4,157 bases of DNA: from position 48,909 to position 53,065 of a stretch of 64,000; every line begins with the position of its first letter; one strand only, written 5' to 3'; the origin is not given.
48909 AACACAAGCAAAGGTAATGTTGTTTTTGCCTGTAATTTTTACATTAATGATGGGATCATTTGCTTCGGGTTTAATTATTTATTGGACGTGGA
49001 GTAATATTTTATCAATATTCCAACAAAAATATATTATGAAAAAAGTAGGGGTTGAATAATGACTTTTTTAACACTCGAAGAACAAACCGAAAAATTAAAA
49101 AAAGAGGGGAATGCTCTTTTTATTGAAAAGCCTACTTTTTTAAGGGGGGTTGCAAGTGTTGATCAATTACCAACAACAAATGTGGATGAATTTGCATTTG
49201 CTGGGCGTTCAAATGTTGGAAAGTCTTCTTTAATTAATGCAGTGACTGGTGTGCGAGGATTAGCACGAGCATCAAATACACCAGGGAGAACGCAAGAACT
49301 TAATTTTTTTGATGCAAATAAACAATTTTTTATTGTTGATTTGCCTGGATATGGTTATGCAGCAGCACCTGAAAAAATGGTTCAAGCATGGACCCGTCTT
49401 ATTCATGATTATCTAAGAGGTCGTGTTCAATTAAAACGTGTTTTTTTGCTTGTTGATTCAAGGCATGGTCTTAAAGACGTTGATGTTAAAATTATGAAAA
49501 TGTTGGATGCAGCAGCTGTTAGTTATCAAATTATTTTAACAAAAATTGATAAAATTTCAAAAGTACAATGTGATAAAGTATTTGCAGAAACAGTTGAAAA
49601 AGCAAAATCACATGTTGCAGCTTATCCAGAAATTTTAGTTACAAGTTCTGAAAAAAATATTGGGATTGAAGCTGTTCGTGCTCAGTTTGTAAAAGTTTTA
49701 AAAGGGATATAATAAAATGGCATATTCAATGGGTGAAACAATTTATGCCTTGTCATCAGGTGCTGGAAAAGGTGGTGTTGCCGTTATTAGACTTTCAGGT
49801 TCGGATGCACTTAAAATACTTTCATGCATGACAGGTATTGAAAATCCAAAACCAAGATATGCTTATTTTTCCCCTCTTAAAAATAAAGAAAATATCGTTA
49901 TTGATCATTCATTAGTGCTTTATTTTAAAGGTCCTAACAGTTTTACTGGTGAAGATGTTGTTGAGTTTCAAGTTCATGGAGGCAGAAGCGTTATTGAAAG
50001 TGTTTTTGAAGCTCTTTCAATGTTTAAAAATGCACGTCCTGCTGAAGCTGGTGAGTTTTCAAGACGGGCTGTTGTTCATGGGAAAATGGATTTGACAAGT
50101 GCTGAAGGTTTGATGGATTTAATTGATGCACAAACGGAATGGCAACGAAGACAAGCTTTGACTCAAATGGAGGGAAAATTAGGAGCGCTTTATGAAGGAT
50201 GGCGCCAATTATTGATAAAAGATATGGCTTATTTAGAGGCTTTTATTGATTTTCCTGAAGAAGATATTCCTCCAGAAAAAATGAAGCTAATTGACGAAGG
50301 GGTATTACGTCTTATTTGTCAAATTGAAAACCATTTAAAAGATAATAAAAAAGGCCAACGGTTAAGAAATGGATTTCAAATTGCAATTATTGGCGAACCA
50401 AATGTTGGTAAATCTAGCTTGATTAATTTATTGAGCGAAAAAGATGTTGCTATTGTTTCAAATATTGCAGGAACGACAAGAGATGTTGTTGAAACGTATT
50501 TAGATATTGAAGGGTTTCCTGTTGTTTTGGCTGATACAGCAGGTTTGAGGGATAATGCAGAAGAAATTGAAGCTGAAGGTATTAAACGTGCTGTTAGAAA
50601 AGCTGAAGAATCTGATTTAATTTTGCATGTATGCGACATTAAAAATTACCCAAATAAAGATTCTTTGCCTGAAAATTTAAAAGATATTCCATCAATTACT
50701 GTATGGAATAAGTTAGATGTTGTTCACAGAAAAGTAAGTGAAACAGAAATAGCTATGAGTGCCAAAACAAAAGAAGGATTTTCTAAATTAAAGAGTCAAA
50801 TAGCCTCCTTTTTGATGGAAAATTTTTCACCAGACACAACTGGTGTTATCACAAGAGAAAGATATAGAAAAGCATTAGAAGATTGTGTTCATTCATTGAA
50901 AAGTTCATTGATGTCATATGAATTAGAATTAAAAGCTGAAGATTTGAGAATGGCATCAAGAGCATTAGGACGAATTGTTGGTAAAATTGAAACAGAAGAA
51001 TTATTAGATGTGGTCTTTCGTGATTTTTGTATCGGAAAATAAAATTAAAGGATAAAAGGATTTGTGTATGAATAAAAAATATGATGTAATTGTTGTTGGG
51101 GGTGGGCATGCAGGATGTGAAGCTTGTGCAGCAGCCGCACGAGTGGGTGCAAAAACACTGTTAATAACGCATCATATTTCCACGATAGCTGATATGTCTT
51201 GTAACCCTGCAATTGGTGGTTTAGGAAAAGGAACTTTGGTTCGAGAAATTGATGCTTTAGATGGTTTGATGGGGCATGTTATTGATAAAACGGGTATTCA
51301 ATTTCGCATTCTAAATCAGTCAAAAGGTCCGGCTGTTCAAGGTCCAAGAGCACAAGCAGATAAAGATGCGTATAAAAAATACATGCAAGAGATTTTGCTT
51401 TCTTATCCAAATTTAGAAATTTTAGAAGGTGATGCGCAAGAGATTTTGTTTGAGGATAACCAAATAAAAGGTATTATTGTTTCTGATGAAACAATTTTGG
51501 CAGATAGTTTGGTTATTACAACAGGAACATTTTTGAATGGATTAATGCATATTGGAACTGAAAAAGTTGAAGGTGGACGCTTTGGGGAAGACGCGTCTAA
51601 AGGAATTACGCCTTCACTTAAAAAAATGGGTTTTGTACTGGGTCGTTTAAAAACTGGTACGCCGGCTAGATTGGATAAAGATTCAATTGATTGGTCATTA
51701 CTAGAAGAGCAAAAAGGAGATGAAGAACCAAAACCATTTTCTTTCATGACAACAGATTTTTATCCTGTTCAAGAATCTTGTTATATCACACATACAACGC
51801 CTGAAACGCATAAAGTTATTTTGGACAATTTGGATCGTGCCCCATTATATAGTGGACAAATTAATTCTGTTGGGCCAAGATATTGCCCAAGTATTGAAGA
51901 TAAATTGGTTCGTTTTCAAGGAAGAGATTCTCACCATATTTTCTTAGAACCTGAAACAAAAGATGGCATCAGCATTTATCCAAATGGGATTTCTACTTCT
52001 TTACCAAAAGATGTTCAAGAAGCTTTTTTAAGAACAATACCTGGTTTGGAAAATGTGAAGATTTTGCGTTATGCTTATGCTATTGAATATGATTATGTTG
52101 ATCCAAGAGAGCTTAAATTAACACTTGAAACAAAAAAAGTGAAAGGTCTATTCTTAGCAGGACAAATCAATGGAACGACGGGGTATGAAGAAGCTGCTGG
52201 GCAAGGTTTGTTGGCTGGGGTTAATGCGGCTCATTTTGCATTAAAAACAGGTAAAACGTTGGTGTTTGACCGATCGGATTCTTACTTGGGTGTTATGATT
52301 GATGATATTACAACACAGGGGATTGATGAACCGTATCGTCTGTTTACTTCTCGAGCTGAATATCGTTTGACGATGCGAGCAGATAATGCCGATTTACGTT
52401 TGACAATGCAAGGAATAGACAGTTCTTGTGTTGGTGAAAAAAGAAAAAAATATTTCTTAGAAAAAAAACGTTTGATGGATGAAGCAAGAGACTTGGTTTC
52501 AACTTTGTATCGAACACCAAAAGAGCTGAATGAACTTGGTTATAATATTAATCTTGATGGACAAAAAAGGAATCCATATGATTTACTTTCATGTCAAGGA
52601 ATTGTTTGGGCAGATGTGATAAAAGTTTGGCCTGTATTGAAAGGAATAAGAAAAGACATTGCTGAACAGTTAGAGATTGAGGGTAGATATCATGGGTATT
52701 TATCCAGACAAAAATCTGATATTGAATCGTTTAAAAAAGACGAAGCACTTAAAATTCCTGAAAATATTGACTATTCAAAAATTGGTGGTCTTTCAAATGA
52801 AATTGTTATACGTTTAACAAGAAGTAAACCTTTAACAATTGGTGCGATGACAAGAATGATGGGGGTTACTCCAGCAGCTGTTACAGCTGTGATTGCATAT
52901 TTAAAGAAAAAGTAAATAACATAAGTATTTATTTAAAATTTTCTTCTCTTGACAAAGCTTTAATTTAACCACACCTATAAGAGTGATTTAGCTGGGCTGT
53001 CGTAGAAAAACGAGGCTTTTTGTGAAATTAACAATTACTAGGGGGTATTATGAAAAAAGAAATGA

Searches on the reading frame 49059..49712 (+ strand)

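Call 84: search_protein_families(library=pfam, proteins=[window:49059-49712:+], max_evalue=0.001)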
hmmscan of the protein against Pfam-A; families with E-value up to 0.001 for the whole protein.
window:49059-49712:+ (217 aa): 6 families
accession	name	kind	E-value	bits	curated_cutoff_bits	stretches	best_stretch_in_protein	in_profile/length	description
PF01926.29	MMR_HSR1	-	2.8e-19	69.8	21.9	1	45-162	2-113/113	50S ribosome-binding GTPase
PF02421.24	FeoB_N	-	1.6e-08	34.7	27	1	45-102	3-60/156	Ferrous iron transport protein B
PF03193.22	RsgA_GTPase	-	6.7e-08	33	30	1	30-97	96-167/174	RsgA GTPase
PF00009.33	GTP_EFTU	-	3e-05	24.1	26.5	0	119-213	87-185/188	Elongation factor Tu GTP binding domain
PF02492.25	cobW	-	3.9e-05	23.7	20.7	1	99-185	93-175/180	CobW/HypB/UreG, nucleotide-binding domain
PF00350.29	Dynamin_N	-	0.00015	22.2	27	0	46-73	2-29/168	Dynamin family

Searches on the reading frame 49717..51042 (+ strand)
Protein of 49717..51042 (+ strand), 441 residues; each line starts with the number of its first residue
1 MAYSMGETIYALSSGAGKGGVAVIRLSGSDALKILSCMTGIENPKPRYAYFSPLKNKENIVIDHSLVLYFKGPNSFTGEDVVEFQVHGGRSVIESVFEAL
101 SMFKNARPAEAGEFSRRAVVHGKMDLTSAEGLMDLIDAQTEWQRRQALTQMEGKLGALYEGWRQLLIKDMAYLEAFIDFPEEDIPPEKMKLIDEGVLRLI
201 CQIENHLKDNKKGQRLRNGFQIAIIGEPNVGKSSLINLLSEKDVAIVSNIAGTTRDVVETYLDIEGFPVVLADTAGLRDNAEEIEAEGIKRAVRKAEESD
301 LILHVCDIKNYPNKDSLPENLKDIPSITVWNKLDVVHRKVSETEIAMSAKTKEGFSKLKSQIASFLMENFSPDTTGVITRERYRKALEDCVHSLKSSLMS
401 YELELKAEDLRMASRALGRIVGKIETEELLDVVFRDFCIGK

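Call 84: search_protein_families(library=pfam, proteins=[window:49717-51042:+], max_evalue=0.001)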
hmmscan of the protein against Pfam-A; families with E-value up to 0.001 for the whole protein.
window:49717-51042:+ (441 aa): 5 families
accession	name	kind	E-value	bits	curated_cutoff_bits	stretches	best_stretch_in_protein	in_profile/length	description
PF12631.12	MnmE_helical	-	1.6e-50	172.6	40.1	1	126-438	1-211/211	MnmE helical domain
PF10396.14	TrmE_N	-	1.5e-35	122.3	29.8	1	8-123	1-117/117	GTP-binding protein TrmE N-terminus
PF01926.29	MMR_HSR1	-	3e-26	92.2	21.9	1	221-332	1-113/113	50S ribosome-binding GTPase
PF02421.24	FeoB_N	-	3.5e-11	43.3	27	1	221-343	2-125/156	Ferrous iron transport protein B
PF00350.29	Dynamin_N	-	0.00014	22.4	27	0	222-258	1-36/168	Dynamin family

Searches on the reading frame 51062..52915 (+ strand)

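Call 84: search_protein_families(library=pfam, proteins=[window:51062-52915:+], max_evalue=0.001)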
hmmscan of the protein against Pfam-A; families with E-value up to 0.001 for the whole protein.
window:51062-52915:+ (617 aa): 6 families
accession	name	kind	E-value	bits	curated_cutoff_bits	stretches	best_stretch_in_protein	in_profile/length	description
PF01134.28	GIDA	-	1.2e-167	558.4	22.1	1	8-394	1-388/391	Glucose inhibited division protein A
PF13932.14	SAM_GIDA_C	-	4.8e-19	68.4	27.1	1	555-609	1-55/57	tRNA modifying enzyme MnmG/GidA C-terminal helical bundle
PF21680.2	GIDA_C_1st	-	6.1e-15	56.2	24.7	1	459-551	1-96/96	tRNA modifying enzyme MnmG/GidA C-terminal helical domain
PF12831.13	FAD_oxidored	-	2e-08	34.4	27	1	8-144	1-134/416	FAD dependent oxidoreductase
PF07992.20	Pyr_redox_2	-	3.7e-06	27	26.1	1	7-161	1-114/291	Pyridine nucleotide-disulphide oxidoreductase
PF03486.20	HI0933_like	-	0.00023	21.2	50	0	8-38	2-32/244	HI0933-like protein Rossmann domain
